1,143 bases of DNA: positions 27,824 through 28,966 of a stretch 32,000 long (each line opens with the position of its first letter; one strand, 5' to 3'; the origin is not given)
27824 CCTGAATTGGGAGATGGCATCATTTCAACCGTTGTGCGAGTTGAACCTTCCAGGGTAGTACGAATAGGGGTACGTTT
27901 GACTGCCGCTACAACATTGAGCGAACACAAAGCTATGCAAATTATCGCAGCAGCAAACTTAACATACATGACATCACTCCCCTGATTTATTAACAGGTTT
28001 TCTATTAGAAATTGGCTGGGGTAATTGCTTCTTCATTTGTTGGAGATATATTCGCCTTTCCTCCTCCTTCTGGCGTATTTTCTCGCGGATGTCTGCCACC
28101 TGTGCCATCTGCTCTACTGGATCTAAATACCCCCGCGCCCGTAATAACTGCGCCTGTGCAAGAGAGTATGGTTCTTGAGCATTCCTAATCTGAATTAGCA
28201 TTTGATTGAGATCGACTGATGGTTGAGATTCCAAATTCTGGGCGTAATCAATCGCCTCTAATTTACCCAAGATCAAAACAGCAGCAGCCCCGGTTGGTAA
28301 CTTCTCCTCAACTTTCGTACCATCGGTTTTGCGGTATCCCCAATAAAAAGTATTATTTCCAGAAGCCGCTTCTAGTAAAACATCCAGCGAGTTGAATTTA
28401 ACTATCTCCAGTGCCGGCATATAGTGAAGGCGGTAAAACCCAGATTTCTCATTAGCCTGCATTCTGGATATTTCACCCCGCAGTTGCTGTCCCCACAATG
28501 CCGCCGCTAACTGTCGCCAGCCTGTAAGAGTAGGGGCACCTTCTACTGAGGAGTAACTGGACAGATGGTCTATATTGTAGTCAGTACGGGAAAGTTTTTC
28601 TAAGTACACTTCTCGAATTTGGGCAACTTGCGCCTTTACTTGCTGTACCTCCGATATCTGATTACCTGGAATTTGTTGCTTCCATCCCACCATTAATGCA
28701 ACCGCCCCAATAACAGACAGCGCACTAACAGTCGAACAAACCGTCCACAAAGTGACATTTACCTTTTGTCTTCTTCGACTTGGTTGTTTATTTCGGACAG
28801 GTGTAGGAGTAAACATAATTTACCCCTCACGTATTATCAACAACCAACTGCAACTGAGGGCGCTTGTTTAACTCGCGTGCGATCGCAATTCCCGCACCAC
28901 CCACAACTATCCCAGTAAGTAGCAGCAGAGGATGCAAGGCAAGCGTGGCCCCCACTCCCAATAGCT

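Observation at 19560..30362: DNA-translocation-like operon built on an FtsK translocase, two wall hydrolases and many small membrane proteins, with no VirB4/VirD4/relaxase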

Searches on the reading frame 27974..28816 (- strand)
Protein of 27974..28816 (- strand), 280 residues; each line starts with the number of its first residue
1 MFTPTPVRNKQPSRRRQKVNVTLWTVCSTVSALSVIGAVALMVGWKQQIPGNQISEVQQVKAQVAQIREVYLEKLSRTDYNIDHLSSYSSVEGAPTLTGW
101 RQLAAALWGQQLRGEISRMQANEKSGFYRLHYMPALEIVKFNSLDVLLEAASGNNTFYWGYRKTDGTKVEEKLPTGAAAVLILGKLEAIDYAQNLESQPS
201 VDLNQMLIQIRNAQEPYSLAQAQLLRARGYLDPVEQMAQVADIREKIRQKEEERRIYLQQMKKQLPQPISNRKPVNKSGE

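Call 4: search_protein_families(library=pfam, proteins=[window:27974-28816:-], max_evalue=0.1)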
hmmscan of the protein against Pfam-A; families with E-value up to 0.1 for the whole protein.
window:27974-28816:- (280 aa): 0 families

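Call 15: search_protein_families(library=phrogs, proteins=[window:27974-28816:-], max_evalue=0.01)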
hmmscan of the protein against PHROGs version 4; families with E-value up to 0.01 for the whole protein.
window:27974-28816:- (280 aa): 0 families

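Call 16: search_protein_families(library=ncbifam, proteins=[window:27974-28816:-], max_evalue=0.01)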
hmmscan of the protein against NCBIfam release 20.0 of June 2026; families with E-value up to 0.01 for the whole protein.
window:27974-28816:- (280 aa): 0 families

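Call 56: find_homologous_proteins(query=window:27974-28816:-, max_evalue=0.001)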
Query window:27974-28816:- (280 aa): 77 proteins with E <= 0.001 among 2322 candidates.
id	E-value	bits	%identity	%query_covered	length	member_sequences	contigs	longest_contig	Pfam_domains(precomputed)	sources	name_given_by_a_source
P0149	2.1e-176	603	98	100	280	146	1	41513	-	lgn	-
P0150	1.9e-157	540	87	99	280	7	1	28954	-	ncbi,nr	ncbi:MAG: phage terminase large subunit family protein [Hassallia sp. WJT32-NPBG1]|nr:phage terminas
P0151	9.3e-154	528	86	100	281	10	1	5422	-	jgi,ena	jgi:phage terminase large subunit GpA-like protein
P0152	1.8e-153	527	86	99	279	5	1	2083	-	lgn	-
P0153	2.0e-152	524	83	99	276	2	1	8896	-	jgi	jgi:phage terminase large subunit GpA-like protein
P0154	1.7e-151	521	83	99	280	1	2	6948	-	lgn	-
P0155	4.6e-151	520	82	100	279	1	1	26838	-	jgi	jgi:phage terminase large subunit GpA-like protein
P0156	9.7e-150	515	83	99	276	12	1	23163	-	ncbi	-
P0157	3.2e-149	514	83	100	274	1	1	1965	-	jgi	jgi:phage terminase large subunit GpA-like protein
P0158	2.2e-147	508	80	100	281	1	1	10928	-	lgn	-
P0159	4.4e-147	507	82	99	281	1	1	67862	-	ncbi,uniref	ncbi:phage terminase large subunit family protein [Scytonema sp. PRP1]|uniref:phage terminase large 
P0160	1.1e-146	505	80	100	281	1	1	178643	-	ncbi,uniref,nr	ncbi:phage terminase large subunit family protein [Iningainema tapete]|uniref:Phage terminase large 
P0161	1.5e-142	492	80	98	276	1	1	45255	-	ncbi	-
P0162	1.2e-141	489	82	94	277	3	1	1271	-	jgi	jgi:phage terminase large subunit GpA-like protein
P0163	2.1e-140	485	79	98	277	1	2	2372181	-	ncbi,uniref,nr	ncbi:hypothetical protein DSM106972_052670 [Dulcicalothrix desertica PCC 7102]|uniref:Uncharacterize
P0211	1.0e-77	279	51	91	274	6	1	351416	-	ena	-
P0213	2.1e-77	278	52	93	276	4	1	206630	-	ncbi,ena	ncbi:MAG: phage terminase large subunit family protein [Rivularia sp. (in: cyanobacteria)]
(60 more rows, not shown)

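Call 59: search_solved_structures(query=A3, max_evalue=10)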
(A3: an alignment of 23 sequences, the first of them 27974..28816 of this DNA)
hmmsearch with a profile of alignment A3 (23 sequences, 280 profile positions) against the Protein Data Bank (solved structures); distinct sequences matched with E-value up to 10: 6.
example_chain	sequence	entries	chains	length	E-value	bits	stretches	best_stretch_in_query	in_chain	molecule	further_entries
6cwp_A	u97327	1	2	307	1.1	11.6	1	219-255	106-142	Ribonucleotide reductase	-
6cwq_A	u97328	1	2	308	1.1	11.6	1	219-255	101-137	Ribonucleotide reductase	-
6gvw_E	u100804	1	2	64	1.2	11.4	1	206-237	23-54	BRCA1-A complex subunit RAP80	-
6cwo_A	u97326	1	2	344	1.3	11.3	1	219-255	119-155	Ribonucleotide reductase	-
8dq4_A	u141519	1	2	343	1.5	11.1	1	219-255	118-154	Ribonucleoside-diphosphate reductase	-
8dq5_A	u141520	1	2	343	1.6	11.1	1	219-255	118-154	Ribonucleoside-diphosphate reductase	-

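Call 62: predict_structure(alignment_id=A3)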
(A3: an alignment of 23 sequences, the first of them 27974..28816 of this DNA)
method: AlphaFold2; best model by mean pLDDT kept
length: 280 residues; sequences in the alignment: 23
mean_pLDDT: 48.9   pTM: 0.35
mean pLDDT of the five models: 48.9, 46.7, 46.4, 41.5, 41.1
residues with pLDDT >= 90: 0; 70-90: 22; 50-70: 102; < 50: 156
segments of 3 or more residues with pLDDT < 50: 1-100, 195-200, 209-211, 213-240, 266-280
pLDDT, mean of each block of 10 residues (from residue 1): 32 35 34 31 31 39 40 34 30 39 56 69 67 63 65 66 60 60 63 52 50 45 40 42 64 74 51 38
secondary structure, 60 per line:
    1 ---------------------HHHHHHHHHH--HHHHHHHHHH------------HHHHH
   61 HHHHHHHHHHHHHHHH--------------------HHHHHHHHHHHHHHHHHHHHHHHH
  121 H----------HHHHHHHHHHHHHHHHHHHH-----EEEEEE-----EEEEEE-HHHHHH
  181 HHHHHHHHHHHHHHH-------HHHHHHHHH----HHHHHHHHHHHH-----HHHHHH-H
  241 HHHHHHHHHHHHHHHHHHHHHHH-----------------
elements in order: H22-31 H34-43 H56-76 H97-121 H132-151 E157-162 E168-173 H175-195 H203-211 H216-227 H233-238 H240-263

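Call 65: search_dna_similar(query=window:27974-28816:-, collection=plasmids, mode=protein, max_rows=60, max_evalue=0.001)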
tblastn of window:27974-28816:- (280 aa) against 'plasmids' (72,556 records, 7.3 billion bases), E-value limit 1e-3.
Records with a match: 13; places in all: 13; records where one place covers at least 80% of the query: 12.
Best place of each record, by identity: 95-99% 9; 90-95% 1; 80-90% 1; <60% 2.
By first word of the organism name: Nostoc 3; Trichormus 2; Tolypothrix 2; Calothrix 2; Microchaete 1; Scytonema 1; Aulosira 1; Brasilonema 1.
By predicted mobility (MOB-suite, as given by PLSDB): conjugative 10; mobilizable 2; non-mobilizable 1.
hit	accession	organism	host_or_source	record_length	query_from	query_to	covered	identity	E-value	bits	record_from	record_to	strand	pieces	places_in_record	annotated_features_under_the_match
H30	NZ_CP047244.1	Trichormus variabilis 0441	cell culture,thermal spring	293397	1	280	100%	98.6%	3e-172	534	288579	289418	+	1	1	phage terminase large subunit family protein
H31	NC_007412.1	Trichormus variabilis ATCC 29413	-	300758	1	280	100%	98.6%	3e-172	534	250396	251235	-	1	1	phage terminase large subunit family protein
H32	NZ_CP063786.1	Tolypothrix sp. PCC 7712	Soil sample,soil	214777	1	280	100%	98.2%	2e-172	535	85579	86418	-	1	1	phage terminase large subunit family protein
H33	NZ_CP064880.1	Tolypothrix sp. PCC 7601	Fresh water sample,Fresh water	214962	1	280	100%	98.2%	2e-172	535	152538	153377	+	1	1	phage terminase large subunit family protein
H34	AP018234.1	Microchaete diplosiphon NIES-3275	-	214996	1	280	100%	98.2%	2e-172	535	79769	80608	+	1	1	hypothetical protein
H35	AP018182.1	Nostoc carneum NIES-2107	-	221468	1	280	100%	98.2%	5e-172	533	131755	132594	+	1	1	hypothetical protein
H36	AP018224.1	Nostoc linckia NIES-25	-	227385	1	280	100%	98.2%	1e-171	533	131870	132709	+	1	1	hypothetical protein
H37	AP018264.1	Scytonema sp. NIES-4073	-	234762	1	280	100%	98.2%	1e-171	533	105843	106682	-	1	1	hypothetical protein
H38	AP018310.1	Aulosira laxa NIES-50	-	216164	1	280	100%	97.9%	1e-170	530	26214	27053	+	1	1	hypothetical protein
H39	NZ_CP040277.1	Nostoc sp. C052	Blasia pusilla,pure culture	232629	1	278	99%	95.0%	3e-168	523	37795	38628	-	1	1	phage terminase large subunit family protein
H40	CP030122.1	Brasilonema octagenarum UFV-E1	Eucalyptus grandis,mixed culture,leaves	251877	1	280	100%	85.7%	2e-153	480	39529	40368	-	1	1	phage terminase large subunit family protein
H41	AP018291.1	Calothrix sp. NIES-4105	-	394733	13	239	81%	41.8%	1e-45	171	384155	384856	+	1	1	hypothetical protein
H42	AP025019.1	Calothrix sp. PCC 7716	-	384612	59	239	65%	45.9%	1e-43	165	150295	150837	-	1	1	unknown protein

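Call 66: get_annotated_region(hit=H42, flank=12000)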
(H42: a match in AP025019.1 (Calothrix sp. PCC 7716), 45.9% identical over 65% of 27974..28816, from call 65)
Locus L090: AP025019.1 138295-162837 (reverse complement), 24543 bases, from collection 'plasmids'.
description: Calothrix sp. PCC 7716 plasmid Cal7716_p1 DNA, complete genome
organism: Calothrix sp. PCC 7716 (NCBI taxid 2853227)
taxonomy: Bacteria; Cyanobacteriota; Cyanophyceae; Nostocales; Calotrichaceae; Calothrix; Calothrix sp. PCC 7716
host: -; source: -; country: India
typing (MOB-suite, as given by PLSDB): mobilizable; relaxase MOBV
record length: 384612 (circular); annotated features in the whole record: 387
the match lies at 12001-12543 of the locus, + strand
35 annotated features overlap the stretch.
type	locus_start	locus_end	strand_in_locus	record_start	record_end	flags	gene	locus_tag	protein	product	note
CDS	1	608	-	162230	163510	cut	-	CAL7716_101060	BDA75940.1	hypothetical protein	-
CDS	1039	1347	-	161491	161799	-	-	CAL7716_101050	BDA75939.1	hypothetical protein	-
CDS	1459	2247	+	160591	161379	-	-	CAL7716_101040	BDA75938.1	hypothetical protein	-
CDS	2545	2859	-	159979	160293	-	-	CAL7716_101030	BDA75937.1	hypothetical protein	-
CDS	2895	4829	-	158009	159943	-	-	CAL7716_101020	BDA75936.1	hypothetical protein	-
CDS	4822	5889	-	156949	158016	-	-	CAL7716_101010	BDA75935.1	hypothetical protein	-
CDS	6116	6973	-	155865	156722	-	-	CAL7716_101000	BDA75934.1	hypothetical protein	-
CDS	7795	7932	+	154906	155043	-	-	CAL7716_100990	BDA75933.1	hypothetical protein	-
CDS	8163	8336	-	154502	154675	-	-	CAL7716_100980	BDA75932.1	hypothetical protein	-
CDS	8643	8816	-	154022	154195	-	-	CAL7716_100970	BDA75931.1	hypothetical protein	-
CDS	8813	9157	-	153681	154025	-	-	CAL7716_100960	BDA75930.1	hypothetical protein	-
CDS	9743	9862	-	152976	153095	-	-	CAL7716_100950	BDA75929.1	hypothetical protein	-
CDS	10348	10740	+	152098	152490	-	-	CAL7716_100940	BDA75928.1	unknown protein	-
CDS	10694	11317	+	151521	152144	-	-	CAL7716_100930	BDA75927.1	hypothetical protein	-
CDS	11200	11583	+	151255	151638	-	-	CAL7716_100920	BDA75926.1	hypothetical protein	-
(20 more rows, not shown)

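Call 67: get_annotated_region(hit=H31, flank=14000)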
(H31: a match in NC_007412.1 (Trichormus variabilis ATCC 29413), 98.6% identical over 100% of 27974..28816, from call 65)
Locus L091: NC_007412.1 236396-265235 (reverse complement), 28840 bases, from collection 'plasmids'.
description: Trichormus variabilis ATCC 29413 plasmid C, complete sequence
organism: Trichormus variabilis ATCC 29413 (NCBI taxid 240292)
taxonomy: Bacteria; Cyanobacteriota; Cyanophyceae; Nostocales; Nostocaceae; Trichormus; Trichormus variabilis; Trichormus variabilis ATCC 29413
host: -; source: -; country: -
typing (MOB-suite, as given by PLSDB): conjugative; replicon rep_cluster_1671; relaxase MOBP; mating-pair formation MPF_T
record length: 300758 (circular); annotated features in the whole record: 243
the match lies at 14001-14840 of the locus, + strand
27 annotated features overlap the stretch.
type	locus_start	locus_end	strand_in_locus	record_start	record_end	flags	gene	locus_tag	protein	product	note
CDS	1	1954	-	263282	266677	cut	drmA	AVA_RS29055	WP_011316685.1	DISARM system helicase DrmA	-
CDS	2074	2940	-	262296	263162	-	-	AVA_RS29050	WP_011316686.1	DUF4435 domain-containing protein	-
CDS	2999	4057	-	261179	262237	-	-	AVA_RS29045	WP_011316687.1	ATP-binding protein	-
CDS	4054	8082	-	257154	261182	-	-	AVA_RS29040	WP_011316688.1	DNA methyltransferase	-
CDS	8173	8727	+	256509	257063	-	-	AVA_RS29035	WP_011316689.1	GNAT family N-acetyltransferase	-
CDS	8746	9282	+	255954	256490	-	-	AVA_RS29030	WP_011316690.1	hypothetical protein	-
CDS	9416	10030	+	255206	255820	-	-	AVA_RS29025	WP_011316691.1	hypothetical protein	-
CDS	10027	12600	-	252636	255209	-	drmD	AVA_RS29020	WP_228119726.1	DISARM system SNF2-like helicase DrmD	-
CDS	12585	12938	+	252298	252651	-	-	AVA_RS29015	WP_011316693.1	hypothetical protein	-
CDS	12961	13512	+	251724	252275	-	-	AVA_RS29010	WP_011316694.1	hypothetical protein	-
CDS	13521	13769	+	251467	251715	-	-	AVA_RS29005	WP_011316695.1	hypothetical protein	-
CDS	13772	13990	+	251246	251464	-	-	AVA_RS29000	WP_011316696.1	hypothetical protein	-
CDS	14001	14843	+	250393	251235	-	-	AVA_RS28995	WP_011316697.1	phage terminase large subunit family protein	-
CDS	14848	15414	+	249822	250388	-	-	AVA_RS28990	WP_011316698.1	hypothetical protein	-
CDS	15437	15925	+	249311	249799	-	-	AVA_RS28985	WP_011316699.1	hypothetical protein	-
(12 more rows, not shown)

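Call 74: search_protein_representatives(alignment_id=A3)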
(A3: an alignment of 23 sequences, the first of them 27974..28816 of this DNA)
Query: 23 sequences, 280 profile positions. Proteins with E-value up to 0.001 (for the whole library): 33; up to 1e-10: 24; up to 1e-30: 9. The best 33 are listed.
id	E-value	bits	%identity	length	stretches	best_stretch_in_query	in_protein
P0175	1.8e-135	466.9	-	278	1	1-277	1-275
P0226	3.0e-126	436.7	-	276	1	3-270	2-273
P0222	2.2e-104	365.0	-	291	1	1-279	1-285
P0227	2.7e-98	345.0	-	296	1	11-277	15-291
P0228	2.0e-92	325.7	-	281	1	17-270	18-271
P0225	4.4e-67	242.6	-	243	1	136-271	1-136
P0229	1.0e-60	221.7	-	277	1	13-267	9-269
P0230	1.4e-45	172.1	-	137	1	1-130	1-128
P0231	3.8e-40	154.2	-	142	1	1-110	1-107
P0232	1.4e-26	109.7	-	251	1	30-243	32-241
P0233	1.7e-26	109.4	-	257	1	14-246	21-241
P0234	3.9e-24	101.7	-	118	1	3-102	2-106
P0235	2.1e-22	96.0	-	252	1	17-249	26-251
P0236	3.0e-22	95.5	-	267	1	15-246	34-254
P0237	7.6e-21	90.9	-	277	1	14-253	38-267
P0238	5.3e-16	75.0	-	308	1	4-246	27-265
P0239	6.8e-15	71.3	-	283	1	13-257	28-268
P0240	3.8e-14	68.9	-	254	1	18-245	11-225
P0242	1.8e-13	66.7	-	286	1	15-276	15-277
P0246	1.1e-11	60.9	-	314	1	30-239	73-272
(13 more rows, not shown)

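Call 75: list_cluster_members(proteins=[P0232, P0233, P0235, P0236, P0237, P0238, P0239, P0240, P0242, P0246])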
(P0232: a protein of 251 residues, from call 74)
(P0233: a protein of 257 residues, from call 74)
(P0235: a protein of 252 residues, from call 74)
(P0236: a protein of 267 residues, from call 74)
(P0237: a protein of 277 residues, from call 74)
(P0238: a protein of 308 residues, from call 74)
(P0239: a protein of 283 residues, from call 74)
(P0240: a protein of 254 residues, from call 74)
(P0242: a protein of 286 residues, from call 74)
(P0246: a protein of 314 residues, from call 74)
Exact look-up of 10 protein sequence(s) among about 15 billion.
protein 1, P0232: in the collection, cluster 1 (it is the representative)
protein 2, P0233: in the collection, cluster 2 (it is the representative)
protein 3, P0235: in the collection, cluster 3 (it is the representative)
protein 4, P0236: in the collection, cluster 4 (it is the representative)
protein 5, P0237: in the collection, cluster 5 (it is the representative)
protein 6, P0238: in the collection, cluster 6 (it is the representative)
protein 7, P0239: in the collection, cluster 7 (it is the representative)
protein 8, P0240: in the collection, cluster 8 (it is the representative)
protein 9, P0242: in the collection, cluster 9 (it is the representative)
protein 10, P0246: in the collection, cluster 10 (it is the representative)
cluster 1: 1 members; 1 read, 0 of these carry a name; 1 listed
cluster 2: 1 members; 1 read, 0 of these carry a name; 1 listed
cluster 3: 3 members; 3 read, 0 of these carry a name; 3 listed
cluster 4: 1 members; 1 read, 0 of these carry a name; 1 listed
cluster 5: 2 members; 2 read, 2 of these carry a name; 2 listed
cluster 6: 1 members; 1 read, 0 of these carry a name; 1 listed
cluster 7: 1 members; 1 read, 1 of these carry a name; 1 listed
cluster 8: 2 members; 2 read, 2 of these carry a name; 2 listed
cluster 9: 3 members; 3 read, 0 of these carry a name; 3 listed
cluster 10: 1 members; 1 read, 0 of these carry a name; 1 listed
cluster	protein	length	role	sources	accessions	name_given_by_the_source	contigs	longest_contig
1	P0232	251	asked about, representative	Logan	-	-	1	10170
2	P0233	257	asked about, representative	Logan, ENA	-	-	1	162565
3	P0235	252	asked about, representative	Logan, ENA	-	-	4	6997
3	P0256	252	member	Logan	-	-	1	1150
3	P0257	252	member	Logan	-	-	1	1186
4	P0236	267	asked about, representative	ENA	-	-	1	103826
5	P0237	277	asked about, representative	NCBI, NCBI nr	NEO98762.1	MAG: hypothetical protein F6K58_08805 [Symploca sp. SIO2E9] | hypothetical protein [Symploca sp. SIO2E9]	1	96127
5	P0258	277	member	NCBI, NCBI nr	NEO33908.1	MAG: hypothetical protein F6K36_26535 [Symploca sp. SIO3C6] | hypothetical protein [Symploca sp. SIO3C6]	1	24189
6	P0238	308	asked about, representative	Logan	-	-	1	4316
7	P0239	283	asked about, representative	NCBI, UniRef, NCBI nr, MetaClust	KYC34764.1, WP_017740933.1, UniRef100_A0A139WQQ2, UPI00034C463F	hypothetical protein WA1_49440 [Scytonema hofmannii PCC 7110] | Uncharacterized protein n=1 Tax=Scytonema hofmannii PCC 7110 TaxID=128403 ... | hypothetical protein [Scytonema hofmannii]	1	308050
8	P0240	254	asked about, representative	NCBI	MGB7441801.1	MAG: hypothetical protein WA919_12090 [Coleofasciculaceae cyanobacterium]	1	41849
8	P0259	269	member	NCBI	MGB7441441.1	MAG: hypothetical protein WA919_10265 [Coleofasciculaceae cyanobacterium]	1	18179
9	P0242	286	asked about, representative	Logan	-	-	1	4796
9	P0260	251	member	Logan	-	-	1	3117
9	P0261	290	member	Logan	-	-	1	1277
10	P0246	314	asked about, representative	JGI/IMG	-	-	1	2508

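Call 76: find_encoding_contigs(protein=P0237, flank=10000, max_places=1)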
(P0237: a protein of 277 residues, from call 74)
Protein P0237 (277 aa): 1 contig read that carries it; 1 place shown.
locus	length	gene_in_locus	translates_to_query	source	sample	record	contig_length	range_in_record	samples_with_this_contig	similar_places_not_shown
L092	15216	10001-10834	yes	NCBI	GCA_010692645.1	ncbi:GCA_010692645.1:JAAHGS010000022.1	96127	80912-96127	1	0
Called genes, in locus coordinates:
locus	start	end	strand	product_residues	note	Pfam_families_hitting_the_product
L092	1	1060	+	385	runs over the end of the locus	PF06782:UPF0236 (faint)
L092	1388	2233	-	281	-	PF27711:SMase_D_PLipase_D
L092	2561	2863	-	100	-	-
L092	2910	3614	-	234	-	PF13560:HTH_31 (faint), PF01381:HTH_3 (weak)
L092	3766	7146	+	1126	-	PF00145:DNA_methylase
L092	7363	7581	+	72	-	-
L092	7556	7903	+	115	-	-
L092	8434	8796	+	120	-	-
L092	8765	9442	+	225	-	-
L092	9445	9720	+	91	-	-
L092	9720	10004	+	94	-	-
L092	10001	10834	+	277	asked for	-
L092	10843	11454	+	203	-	-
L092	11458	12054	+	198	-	-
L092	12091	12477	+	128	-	PF05635:23S_rRNA_IVP, PF22296:bAvd (weak)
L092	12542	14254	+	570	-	-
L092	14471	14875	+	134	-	-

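Call 77: find_encoding_contigs(protein=P0240, flank=10000, max_places=1)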
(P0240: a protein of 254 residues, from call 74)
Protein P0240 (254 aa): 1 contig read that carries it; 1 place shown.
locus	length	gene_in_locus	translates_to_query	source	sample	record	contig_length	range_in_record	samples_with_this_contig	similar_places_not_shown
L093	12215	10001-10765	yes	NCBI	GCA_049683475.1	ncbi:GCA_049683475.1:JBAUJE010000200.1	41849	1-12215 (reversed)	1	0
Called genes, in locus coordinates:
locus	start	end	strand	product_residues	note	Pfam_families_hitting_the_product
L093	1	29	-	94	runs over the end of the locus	PF20605:Antitox_RHH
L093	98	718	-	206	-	PF01656:CbiA, PF02374:ArsA_ATPase (faint), PF06564:CBP_BcsQ (faint), PF07015:VirC1 (weak), PF09140:MipZ (faint), PF13614:AAA_31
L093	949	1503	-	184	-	PF05685:Uma2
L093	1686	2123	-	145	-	PF05635:23S_rRNA_IVP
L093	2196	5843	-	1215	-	PF09250:Prim-Pol (weak), PF19263:DUF5906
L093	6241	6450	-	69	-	PF07878:RHH_5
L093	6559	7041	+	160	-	-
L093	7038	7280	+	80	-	-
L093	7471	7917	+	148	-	PF03734:YkuD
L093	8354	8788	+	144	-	-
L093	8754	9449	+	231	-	-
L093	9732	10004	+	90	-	-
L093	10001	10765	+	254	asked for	-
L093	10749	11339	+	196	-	-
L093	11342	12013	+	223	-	-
